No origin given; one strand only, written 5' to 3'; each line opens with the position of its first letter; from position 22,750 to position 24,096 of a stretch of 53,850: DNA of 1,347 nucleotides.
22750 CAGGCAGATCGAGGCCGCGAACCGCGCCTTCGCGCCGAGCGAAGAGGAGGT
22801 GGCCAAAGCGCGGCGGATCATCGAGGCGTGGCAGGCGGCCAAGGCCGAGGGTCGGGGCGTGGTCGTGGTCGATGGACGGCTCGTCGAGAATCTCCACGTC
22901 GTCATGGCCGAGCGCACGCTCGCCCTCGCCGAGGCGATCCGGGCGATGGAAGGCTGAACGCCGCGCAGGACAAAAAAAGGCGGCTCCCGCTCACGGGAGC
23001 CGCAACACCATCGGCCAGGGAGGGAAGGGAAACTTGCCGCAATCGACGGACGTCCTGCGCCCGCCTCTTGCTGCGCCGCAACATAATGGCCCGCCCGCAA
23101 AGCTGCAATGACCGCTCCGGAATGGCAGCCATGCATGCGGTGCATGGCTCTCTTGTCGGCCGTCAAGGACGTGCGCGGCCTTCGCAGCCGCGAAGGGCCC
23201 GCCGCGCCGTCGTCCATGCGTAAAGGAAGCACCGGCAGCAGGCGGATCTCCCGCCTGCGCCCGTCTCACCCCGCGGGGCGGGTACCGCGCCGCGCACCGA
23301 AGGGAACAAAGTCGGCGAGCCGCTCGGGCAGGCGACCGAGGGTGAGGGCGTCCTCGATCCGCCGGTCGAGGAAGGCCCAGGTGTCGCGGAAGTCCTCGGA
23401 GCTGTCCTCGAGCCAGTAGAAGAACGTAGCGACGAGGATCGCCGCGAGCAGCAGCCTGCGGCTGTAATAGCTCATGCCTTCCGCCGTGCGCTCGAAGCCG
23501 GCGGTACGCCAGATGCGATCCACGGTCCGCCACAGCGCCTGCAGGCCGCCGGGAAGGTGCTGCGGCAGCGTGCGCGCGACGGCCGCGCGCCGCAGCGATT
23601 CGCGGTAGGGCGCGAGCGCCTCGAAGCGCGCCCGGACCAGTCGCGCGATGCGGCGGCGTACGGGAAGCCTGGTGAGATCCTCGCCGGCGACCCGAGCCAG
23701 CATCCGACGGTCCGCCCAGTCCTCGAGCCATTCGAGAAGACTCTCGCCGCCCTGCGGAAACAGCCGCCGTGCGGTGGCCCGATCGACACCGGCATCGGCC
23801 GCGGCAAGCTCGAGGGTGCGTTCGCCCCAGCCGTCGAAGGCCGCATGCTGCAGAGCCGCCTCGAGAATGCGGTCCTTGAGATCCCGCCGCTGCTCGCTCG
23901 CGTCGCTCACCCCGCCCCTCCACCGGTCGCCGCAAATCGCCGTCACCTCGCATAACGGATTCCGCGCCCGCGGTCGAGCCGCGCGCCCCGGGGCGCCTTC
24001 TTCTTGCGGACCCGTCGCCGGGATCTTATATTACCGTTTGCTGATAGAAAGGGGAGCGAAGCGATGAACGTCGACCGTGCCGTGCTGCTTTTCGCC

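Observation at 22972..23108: Candidate ~100-nt sRNA: orphan promoter, C/U-rich anti-Shine-Dalgarno tract and strong terminator in the longest non-coding gap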

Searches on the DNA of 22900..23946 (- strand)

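Call 4: search_rna_families(source=window, start=22900, end=23320, threshold=evalue, max_evalue=10, show_alignments=4)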
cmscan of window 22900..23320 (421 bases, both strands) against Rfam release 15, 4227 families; matches with E-value up to 10: 3.
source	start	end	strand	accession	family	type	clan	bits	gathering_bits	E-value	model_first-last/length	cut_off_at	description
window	22965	23038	-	RF00519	suhB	Gene; sRNA;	CL00108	19.6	41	0.099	1-77/77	no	Makes More Granules Regulator RNA (mmgR)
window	22972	23030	-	RF02837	anti-hemB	Gene; sRNA;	-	17.1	49.5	0.15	1-81/81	no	Burkholderia RNA 7 (anti-hemB)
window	22971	23058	-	RF02353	BjrC68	Gene; sRNA;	-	16.6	39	0.081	1-82/82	no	Bradyrhizobiaceae sRNA BjrC68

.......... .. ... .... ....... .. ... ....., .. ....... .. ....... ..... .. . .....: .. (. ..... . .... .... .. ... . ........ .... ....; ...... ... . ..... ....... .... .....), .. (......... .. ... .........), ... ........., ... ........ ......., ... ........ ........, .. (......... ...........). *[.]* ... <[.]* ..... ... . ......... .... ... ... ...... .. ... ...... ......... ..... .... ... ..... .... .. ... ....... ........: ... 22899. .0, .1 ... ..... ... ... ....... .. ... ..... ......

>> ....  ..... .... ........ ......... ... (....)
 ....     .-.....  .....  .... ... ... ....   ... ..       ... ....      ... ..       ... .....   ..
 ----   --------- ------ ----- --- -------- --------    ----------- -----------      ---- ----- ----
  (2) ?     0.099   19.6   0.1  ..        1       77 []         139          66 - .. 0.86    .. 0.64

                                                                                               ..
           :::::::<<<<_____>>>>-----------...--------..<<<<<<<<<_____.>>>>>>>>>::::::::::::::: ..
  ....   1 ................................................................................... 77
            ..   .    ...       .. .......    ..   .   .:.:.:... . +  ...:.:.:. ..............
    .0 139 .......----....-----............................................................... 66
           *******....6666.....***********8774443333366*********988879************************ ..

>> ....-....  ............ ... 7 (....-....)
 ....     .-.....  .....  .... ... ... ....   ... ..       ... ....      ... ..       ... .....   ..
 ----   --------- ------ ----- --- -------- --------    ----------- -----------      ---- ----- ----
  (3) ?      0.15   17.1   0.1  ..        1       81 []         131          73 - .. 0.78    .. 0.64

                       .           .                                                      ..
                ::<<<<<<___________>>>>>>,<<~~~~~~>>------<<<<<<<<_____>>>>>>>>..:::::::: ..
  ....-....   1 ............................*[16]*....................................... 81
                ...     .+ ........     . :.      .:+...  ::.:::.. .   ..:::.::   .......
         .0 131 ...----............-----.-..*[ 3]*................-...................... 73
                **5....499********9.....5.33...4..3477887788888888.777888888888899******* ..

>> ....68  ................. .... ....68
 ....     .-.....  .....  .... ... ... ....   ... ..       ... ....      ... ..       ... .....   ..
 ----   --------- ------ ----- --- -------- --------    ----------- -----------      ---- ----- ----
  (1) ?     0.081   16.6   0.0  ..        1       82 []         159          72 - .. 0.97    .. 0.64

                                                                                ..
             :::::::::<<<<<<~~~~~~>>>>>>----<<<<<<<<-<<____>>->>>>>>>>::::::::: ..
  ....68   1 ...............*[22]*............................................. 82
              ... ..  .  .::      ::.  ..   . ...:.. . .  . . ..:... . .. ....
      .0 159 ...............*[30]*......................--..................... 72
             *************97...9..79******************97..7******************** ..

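Call 17: search_rna_families(sources=[L001, L002, L003, L004, L005, L006, L007, L008, L009, L010, L011, L012, L013, L014, L015, L016, L017, L018, L019, L020], threshold=gathering)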
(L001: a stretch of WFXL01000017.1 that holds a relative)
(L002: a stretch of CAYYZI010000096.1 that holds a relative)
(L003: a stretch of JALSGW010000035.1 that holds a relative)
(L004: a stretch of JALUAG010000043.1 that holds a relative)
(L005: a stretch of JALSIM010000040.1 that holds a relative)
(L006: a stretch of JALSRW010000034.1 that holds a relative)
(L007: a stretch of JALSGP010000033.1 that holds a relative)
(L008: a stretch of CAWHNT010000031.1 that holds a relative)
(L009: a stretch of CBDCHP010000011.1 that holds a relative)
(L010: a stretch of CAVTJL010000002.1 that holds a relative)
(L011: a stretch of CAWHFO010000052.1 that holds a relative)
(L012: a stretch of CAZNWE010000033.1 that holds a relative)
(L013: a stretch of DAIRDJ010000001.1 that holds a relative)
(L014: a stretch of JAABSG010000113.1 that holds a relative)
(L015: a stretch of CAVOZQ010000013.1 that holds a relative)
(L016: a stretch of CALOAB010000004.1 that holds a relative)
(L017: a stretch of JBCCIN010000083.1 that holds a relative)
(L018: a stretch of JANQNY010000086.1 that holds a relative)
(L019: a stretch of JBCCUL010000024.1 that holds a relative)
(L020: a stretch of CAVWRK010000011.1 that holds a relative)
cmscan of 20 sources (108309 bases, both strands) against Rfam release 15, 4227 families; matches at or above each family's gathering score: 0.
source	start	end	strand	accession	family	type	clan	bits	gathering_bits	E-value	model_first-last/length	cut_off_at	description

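Call 37: build_rna_model(alignment_id=A4, structure=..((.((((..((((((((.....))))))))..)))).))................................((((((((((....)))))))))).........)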
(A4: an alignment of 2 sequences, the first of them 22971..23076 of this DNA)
Model R1 built from alignment A4 (2 sequences, 106 columns); structure: as given.
model positions 106; base pairs 24; branch points 1; effective number of sequences 0.78; information 0.591 bits per position. Calibrated on 0.2 Mb of random sequence (short: E-values are rough).
structure used (alignment columns):
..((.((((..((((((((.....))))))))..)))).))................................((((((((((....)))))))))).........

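Call 38: search_with_rna_model(model_id=R1, sources=[window, L001, L002, L003, L004, L005, L006, L007, L008, L009, L010, L011, L012, L013, L014, L015, L016, L017, L018, L019, L020, L021, L022, L023, L024, L025, L026, L027, L028, L029, L030, L031, L032, L040, L047, L048, L065, L082, L037, L055, L067, L078, L035, L045, L059, L044], max_evalue=1, make_alignment=true, show_alignments=7)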
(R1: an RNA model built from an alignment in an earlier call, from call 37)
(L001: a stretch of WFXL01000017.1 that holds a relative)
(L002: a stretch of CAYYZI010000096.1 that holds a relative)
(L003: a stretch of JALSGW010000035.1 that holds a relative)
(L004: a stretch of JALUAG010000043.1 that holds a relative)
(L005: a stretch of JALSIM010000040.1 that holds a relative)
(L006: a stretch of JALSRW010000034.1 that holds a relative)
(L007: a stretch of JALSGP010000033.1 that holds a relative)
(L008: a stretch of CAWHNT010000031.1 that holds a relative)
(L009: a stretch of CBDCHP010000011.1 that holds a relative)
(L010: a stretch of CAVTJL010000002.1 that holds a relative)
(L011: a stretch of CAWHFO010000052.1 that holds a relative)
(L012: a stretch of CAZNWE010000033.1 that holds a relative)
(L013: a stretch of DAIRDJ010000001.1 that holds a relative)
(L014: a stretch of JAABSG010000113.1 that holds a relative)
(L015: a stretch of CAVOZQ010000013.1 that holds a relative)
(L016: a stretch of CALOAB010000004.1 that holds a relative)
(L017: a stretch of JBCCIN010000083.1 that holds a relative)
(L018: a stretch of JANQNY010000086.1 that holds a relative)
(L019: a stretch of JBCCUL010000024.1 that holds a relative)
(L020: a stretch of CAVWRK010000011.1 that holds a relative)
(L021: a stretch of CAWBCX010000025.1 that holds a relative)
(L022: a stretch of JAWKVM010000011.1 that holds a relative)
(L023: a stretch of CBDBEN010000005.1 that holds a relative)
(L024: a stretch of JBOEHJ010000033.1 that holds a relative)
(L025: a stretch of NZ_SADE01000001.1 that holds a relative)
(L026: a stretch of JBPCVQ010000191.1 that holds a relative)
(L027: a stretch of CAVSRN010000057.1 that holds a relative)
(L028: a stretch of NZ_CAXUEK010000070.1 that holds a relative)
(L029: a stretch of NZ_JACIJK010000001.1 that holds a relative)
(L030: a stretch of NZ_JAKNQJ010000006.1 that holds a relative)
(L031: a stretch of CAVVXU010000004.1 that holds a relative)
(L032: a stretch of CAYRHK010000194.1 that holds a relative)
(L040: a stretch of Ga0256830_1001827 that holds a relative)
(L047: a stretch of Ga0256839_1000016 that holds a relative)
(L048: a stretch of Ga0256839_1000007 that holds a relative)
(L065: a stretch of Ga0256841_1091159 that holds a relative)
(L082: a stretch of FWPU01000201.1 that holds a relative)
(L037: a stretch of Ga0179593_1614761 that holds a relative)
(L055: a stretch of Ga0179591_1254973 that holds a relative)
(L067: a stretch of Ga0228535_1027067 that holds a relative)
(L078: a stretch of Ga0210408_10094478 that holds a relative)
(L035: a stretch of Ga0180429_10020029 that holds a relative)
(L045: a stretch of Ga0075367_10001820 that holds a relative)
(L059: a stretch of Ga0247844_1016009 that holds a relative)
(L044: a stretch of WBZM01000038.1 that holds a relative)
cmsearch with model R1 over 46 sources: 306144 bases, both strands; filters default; matches with E-value up to 1: 12.
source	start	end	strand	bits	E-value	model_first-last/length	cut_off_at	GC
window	22971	23076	-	140.8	4.9e-32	1-106/106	no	0.66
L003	2214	2317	+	70.4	8e-15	1-106/106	no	0.62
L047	1164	1264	+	61.8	1e-12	1-106/106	no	0.68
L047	1349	1451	+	59.7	3.4e-12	1-106/106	no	0.64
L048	2449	2549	-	59.2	4.3e-12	1-106/106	no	0.66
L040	13338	13440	+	57.1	1.4e-11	1-106/106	no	0.66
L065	211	313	+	52.6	1.8e-10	1-106/106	no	0.65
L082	3434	3531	+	50.8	5e-10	1-106/106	no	0.68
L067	619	671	+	17.2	0.083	1-106/106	no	0.57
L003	2286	2334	-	15.6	0.2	48-97/106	no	0.63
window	47891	47962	-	14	0.5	1-106/106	no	0.71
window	23164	23269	-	14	0.51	1-106/106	no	0.73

Alignment A5: 12 matches aligned to the model, 144 columns, each read 5' to 3' on its own strand. Consensus structure (alignment columns), stored with it:
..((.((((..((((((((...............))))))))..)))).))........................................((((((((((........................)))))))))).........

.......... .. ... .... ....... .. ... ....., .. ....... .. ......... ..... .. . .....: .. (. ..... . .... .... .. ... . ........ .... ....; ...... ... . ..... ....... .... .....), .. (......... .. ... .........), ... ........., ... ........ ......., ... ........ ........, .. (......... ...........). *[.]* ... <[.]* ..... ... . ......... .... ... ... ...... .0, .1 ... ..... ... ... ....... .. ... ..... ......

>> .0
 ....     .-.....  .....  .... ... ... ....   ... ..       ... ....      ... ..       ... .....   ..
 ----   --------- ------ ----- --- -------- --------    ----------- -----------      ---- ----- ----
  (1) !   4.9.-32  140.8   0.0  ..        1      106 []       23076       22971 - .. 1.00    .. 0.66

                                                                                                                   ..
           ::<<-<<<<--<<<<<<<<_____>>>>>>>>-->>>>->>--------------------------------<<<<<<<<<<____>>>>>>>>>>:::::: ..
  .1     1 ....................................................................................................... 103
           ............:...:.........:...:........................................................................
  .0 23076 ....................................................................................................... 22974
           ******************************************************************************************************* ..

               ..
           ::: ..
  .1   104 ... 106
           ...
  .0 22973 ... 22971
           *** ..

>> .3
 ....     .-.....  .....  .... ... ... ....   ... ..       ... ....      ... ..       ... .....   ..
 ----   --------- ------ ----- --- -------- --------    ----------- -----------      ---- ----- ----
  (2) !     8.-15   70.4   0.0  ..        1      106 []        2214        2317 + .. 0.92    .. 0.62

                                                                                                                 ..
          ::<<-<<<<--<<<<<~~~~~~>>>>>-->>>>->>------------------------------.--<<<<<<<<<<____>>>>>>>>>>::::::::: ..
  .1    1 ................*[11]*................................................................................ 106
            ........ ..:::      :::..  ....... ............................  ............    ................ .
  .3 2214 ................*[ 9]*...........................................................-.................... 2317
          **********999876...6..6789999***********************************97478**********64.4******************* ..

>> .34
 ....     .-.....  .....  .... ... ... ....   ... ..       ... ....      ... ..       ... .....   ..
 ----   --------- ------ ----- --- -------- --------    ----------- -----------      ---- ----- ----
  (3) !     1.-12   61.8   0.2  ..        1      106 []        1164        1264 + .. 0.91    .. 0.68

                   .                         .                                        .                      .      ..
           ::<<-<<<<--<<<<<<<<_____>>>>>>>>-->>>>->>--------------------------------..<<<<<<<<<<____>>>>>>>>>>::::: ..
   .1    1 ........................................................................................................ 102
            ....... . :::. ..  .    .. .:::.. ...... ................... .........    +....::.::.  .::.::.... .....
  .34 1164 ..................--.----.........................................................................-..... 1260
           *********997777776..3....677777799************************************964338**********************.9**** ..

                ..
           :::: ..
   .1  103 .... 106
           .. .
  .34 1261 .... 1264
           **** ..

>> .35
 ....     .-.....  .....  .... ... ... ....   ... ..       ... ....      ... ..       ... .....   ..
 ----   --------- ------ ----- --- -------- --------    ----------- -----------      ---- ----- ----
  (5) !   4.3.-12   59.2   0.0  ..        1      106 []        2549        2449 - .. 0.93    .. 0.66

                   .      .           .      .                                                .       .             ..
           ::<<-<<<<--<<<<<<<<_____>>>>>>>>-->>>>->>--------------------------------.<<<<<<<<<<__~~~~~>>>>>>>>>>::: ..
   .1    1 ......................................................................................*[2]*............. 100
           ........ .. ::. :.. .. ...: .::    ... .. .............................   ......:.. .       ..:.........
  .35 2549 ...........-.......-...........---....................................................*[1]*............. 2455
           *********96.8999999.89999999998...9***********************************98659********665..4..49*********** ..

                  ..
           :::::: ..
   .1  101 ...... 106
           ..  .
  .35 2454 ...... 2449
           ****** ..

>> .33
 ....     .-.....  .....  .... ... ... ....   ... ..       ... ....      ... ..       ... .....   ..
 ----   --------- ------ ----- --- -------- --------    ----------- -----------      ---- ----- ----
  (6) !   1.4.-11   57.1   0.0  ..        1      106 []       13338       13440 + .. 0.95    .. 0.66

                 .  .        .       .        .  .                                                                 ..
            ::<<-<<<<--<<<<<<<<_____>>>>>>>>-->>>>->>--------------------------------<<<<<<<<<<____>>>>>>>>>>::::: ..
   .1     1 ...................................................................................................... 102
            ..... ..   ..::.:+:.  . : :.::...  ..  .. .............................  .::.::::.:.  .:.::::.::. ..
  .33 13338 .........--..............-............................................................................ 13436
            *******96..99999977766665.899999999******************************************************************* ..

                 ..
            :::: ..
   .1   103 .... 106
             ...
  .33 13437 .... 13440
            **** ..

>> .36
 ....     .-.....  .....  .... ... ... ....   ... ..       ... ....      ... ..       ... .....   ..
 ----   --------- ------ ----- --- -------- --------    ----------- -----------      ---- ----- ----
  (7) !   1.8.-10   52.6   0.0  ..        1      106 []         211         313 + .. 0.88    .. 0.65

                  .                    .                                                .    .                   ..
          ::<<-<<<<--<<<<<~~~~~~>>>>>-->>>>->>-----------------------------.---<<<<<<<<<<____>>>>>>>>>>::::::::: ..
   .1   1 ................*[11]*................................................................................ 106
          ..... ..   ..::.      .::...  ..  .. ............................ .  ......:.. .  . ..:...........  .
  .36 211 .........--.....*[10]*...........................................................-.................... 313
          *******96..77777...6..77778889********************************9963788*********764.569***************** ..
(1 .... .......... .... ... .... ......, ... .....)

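Call 39: search_with_rna_model(model_id=R1, sources=[window, L003, L040, L047, L048, L065, L082], max_evalue=0.00001, make_alignment=true)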
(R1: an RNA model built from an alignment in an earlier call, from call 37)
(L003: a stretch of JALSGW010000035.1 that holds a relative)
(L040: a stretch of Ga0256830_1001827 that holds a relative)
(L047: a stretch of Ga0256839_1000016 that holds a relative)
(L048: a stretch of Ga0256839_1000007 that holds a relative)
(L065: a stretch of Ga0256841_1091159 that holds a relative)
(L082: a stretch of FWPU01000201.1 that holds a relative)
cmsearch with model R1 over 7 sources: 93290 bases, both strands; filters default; matches with E-value up to 0.00001: 8.
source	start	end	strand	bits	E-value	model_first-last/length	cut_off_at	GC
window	22971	23076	-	140.8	1.5e-32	1-106/106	no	0.66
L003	2214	2317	+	70.4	2.4e-15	1-106/106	no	0.62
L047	1164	1264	+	61.8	3.2e-13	1-106/106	no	0.68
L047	1349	1451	+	59.7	1e-12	1-106/106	no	0.64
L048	2449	2549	-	59.2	1.3e-12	1-106/106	no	0.66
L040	13338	13440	+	57.1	4.3e-12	1-106/106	no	0.66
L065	211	313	+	52.6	5.4e-11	1-106/106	no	0.65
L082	3434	3531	+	50.8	1.5e-10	1-106/106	no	0.68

Alignment A6: 8 matches aligned to the model, 127 columns, each read 5' to 3' on its own strand. Consensus structure (alignment columns), stored with it:
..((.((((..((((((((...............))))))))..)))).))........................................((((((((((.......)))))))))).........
